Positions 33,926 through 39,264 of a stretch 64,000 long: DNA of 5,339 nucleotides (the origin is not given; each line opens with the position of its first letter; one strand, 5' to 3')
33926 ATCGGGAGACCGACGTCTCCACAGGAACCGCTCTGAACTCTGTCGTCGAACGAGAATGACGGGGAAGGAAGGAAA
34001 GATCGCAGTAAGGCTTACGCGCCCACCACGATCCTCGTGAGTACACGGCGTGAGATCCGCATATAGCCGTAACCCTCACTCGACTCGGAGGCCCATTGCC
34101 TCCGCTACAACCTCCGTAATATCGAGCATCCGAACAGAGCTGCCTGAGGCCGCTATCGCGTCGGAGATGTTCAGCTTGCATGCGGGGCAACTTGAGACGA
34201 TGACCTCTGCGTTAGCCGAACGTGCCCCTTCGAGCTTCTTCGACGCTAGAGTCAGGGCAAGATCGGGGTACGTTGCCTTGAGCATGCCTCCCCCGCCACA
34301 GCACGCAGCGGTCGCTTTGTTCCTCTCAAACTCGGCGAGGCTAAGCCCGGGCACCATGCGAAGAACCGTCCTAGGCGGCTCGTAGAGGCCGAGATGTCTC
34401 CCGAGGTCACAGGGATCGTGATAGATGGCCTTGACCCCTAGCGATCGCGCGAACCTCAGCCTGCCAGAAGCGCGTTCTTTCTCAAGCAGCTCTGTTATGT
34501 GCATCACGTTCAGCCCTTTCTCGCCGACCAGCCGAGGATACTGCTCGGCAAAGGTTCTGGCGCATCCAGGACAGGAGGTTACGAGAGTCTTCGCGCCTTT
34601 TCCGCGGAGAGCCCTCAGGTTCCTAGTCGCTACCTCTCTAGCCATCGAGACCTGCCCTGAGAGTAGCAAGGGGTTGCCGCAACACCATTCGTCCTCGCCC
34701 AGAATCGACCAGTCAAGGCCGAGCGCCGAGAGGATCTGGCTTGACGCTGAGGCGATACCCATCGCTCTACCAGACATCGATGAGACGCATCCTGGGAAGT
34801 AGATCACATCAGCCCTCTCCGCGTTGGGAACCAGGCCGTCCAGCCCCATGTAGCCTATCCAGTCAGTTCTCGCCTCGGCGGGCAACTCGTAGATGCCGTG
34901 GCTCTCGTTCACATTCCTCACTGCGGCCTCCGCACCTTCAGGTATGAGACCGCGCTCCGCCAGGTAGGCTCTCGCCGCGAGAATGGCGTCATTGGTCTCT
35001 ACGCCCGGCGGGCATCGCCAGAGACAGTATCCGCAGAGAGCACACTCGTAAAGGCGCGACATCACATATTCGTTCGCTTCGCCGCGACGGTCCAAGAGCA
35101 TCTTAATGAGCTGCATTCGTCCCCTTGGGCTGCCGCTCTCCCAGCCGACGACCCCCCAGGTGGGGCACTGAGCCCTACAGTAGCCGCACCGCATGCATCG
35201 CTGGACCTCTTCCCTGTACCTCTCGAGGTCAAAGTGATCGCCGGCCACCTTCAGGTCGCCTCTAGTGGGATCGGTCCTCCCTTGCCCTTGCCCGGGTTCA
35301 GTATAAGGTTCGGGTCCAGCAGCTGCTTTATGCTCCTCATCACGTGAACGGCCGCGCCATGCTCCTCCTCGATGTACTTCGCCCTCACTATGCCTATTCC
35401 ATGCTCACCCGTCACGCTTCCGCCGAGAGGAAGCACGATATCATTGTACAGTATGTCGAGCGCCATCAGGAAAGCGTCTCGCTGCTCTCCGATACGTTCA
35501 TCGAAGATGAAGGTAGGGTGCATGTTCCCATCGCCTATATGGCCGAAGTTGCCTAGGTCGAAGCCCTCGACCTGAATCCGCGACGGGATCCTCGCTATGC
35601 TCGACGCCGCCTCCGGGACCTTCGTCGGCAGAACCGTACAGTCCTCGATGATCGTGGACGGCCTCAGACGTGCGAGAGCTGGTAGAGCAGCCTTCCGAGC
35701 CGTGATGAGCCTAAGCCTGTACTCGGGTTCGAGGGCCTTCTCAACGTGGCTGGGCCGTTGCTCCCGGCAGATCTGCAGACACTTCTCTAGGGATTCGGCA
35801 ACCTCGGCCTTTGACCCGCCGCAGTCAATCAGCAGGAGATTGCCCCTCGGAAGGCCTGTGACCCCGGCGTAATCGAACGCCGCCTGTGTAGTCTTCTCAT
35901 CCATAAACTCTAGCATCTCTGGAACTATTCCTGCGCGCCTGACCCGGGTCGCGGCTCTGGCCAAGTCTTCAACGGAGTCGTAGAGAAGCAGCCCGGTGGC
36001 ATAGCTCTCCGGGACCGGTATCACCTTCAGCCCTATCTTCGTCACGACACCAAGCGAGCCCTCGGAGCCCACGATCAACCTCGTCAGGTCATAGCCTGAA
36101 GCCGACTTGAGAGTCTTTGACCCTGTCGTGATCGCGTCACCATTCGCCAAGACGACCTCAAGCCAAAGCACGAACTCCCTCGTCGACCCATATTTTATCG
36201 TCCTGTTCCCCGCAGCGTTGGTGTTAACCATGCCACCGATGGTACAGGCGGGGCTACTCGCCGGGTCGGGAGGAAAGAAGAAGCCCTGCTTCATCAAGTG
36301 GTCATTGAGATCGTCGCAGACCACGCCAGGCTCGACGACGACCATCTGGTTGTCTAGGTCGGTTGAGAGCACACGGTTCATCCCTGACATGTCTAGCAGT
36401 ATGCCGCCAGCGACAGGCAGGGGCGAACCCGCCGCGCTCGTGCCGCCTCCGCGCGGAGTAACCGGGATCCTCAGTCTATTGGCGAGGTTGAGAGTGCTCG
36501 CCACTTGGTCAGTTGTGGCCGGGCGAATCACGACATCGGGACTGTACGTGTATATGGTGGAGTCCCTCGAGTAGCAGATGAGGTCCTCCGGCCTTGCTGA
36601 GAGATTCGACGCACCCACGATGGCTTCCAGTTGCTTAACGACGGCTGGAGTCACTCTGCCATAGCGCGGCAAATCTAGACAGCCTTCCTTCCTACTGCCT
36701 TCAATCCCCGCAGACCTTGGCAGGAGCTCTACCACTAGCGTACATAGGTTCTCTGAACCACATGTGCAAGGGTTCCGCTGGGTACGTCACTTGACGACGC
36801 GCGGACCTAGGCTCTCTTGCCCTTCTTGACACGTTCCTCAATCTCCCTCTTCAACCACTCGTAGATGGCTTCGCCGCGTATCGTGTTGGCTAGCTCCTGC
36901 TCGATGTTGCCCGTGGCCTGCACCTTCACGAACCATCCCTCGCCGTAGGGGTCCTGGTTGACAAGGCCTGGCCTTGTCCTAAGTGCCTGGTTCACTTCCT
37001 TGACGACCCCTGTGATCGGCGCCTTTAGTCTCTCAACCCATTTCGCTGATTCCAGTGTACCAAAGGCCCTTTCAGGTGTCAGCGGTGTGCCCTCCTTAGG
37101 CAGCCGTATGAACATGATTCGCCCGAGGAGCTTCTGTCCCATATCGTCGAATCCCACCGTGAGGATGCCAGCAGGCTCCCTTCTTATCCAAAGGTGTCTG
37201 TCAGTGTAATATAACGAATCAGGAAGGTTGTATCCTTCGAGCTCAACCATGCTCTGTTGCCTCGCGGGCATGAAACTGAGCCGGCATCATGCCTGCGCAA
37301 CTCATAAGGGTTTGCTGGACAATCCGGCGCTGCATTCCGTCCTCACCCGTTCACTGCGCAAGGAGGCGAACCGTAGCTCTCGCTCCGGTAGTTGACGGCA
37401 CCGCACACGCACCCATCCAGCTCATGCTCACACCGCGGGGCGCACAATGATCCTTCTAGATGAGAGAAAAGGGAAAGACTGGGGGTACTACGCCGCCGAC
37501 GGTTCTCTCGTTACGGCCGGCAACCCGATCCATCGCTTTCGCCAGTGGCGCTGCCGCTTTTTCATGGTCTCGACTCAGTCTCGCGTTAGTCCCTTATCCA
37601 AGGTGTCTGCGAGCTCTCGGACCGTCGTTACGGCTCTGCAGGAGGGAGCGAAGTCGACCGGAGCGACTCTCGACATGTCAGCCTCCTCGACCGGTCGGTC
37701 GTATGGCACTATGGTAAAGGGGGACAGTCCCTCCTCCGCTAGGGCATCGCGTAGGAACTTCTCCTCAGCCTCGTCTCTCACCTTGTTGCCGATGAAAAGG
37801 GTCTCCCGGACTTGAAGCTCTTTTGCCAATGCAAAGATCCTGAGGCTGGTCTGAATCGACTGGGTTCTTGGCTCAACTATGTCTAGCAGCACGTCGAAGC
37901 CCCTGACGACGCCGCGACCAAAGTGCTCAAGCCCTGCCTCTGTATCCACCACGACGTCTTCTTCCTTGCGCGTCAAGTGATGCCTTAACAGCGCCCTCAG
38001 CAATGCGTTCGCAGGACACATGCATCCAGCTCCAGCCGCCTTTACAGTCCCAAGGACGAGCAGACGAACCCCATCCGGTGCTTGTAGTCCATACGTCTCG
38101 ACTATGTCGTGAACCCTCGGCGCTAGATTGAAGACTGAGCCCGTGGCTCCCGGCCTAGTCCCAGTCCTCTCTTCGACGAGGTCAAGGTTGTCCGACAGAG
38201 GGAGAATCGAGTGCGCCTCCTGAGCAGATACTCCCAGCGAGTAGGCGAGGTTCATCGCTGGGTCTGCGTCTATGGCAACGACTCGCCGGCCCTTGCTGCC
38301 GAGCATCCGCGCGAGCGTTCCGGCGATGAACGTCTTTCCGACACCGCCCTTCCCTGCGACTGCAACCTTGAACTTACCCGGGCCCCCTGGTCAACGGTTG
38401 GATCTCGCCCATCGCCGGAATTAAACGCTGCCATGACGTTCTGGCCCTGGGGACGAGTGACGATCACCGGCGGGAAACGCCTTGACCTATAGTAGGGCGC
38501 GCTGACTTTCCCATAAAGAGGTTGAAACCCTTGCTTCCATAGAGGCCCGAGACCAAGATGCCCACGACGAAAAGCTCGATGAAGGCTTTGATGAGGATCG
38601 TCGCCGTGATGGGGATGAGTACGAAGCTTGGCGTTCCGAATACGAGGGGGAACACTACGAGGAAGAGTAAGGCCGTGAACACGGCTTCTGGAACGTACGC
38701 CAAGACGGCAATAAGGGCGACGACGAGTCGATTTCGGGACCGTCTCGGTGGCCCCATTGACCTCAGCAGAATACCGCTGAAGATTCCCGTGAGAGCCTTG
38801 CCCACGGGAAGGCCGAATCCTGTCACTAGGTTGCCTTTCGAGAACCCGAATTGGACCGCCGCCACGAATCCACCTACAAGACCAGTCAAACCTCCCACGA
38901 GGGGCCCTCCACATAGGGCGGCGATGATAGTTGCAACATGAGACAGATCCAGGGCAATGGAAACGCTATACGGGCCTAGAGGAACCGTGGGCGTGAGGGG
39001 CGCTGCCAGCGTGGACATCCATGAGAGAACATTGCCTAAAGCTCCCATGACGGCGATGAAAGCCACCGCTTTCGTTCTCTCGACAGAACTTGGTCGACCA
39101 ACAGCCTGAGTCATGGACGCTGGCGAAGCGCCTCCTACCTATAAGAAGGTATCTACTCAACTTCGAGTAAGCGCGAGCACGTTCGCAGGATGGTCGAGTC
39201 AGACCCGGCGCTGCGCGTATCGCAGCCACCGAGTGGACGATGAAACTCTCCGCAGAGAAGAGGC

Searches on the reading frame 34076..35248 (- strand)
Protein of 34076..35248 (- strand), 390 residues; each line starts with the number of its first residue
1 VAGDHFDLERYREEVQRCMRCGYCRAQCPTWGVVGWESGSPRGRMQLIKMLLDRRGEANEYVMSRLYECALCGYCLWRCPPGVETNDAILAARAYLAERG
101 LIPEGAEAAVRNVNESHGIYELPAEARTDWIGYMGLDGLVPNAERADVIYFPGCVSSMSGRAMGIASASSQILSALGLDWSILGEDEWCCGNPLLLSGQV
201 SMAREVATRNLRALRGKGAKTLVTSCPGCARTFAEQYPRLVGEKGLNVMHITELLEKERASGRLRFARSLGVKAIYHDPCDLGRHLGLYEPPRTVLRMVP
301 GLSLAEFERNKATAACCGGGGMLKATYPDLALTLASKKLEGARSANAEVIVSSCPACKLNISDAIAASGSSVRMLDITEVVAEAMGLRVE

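Call 49: search_protein_families(library=pfam, proteins=[window:34076-35248:-], max_evalue=0.00001)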
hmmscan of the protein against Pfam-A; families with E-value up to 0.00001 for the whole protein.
window:34076-35248:- (390 aa): 5 families
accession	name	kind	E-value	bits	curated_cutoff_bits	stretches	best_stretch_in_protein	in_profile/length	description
PF02754.22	CCG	-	1.6e-33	115.1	20.6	2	276-361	3-84/85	Cysteine-rich domain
PF13183.11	Fer4_8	-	6.9e-10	39.8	27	1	14-83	1-68/68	4Fe-4S dicluster domain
PF13534.11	Fer4_17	-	1.2e-07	32.6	22.2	1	17-83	1-60/61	4Fe-4S dicluster domain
PF13187.11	Fer4_9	-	3.9e-06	27.2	27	1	17-82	1-50/52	4Fe-4S dicluster domain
PF12838.12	Fer4_7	-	8.4e-06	26.6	27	1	17-83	1-52/52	4Fe-4S dicluster domain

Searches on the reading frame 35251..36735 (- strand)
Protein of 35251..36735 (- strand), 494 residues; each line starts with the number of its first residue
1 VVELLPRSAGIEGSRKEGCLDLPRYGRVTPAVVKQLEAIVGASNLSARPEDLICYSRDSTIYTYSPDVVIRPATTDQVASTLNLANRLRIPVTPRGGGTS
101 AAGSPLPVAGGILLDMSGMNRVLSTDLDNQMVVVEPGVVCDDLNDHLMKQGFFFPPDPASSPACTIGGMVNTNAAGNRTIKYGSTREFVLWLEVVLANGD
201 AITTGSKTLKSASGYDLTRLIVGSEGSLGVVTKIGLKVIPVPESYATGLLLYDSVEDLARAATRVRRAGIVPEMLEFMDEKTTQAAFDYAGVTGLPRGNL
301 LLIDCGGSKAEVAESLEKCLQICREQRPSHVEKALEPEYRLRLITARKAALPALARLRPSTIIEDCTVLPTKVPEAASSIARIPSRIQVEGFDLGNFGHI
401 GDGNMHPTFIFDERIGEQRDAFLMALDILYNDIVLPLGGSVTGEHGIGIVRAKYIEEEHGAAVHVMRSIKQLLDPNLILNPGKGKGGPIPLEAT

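Call 49: search_protein_families(library=pfam, proteins=[window:35251-36735:-], max_evalue=0.00001)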
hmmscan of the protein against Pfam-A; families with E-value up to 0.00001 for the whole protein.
window:35251-36735:- (494 aa): 2 families
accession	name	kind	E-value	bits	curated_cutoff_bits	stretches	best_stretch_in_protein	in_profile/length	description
PF02913.24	FAD-oxidase_C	-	8.2e-53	180.1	21.2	1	242-483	2-247/248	FAD linked oxidases, C-terminal domain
PF01565.28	FAD_binding_4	-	1.8e-42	144.8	26.4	1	66-204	1-138/139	FAD binding domain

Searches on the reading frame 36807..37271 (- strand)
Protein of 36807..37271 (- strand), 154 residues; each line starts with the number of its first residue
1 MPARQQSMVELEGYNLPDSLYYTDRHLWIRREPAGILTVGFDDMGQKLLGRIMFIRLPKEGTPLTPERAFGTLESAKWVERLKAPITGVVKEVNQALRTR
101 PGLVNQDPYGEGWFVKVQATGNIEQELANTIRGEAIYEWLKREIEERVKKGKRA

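Call 34: search_protein_families(library=pfam, proteins=[window:36807-37271:-], max_evalue=0.001)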
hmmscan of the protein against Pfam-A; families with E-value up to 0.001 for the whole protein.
window:36807-37271:- (154 aa): 1 family
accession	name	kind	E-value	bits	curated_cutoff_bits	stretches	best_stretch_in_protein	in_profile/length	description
PF01597.25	GCV_H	-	1e-32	113.1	22.2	1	20-135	1-114/122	Glycine cleavage H-protein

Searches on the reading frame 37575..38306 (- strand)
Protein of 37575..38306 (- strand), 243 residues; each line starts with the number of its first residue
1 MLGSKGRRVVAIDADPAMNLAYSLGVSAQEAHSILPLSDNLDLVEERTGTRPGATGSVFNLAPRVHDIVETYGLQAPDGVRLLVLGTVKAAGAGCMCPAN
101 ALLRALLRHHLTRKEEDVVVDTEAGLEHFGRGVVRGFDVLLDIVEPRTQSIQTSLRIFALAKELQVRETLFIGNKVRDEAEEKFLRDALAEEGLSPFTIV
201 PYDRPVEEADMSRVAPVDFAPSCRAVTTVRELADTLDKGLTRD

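Call 49: search_protein_families(library=pfam, proteins=[window:37575-38306:-], max_evalue=0.00001)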
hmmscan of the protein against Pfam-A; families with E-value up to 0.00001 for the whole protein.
window:37575-38306:- (243 aa): 1 family
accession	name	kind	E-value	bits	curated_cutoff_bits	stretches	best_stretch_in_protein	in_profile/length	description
PF01656.29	CbiA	-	2.3e-07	31.3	25.4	1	3-213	24-122/125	CobQ/CobB/MinD/ParA nucleotide binding domain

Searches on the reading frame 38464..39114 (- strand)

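Call 49: search_protein_families(library=pfam, proteins=[window:38464-39114:-], max_evalue=0.00001)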
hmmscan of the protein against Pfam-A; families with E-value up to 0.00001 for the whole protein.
window:38464-39114:- (216 aa): 1 family
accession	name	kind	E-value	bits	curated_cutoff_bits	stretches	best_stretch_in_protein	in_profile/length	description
PF12822.12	ECF_trnsprt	-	9.1e-08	32.7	30.7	1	15-187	1-168/169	ECF transporter, substrate-specific component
